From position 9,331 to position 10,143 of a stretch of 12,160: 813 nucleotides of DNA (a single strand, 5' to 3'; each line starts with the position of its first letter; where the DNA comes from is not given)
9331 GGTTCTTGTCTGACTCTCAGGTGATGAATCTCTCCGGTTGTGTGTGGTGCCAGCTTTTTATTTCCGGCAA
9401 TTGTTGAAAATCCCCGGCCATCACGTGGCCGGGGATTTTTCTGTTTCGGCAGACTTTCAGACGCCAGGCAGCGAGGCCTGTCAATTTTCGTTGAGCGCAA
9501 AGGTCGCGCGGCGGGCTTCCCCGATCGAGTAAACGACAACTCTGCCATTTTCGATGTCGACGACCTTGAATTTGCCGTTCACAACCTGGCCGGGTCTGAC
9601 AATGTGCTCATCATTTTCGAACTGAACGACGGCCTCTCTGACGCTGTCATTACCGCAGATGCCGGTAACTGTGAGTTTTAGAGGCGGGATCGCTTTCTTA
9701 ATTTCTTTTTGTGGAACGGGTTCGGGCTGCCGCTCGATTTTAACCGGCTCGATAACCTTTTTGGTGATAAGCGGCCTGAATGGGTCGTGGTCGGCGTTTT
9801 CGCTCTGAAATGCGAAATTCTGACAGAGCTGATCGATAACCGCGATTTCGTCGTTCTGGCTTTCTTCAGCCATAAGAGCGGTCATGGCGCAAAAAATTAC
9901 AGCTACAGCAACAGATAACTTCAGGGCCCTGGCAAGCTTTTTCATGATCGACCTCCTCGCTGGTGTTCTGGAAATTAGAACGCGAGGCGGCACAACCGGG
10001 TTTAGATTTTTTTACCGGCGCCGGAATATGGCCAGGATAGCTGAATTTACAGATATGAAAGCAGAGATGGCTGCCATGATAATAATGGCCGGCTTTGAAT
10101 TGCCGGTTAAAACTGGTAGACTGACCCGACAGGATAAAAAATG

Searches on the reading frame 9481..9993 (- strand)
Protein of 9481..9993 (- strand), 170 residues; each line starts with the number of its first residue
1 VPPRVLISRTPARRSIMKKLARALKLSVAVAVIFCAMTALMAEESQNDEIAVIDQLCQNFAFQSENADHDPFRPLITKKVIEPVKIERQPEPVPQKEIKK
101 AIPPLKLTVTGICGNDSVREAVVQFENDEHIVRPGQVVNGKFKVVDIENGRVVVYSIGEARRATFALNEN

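Call 5: search_protein_families(library=pfam, proteins=[window:9481-9993:-], max_evalue=0.01)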
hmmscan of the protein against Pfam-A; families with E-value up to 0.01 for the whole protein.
window:9481-9993:- (170 aa): 0 families

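Call 10: search_protein_families(library=padloc, proteins=[window:9481-9993:-], max_evalue=0.1)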
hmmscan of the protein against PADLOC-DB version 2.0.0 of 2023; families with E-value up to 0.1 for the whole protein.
window:9481-9993:- (170 aa): 0 families

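Call 11: search_protein_families(library=ncbifam, proteins=[window:9481-9993:-], max_evalue=0.1)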
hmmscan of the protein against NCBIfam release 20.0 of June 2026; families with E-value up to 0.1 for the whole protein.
window:9481-9993:- (170 aa): 1 family
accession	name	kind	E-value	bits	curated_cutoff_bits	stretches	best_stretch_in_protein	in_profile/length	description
NF041515.1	GspC_delta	equivalog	0.038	13.7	150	1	56-160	61-158/311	type II secretion system protein GspC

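Call 66: search_protein_families(library=phrogs, proteins=[window:9481-9993:-], max_evalue=0.01)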
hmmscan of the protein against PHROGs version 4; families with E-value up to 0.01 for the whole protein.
window:9481-9993:- (170 aa): 0 families
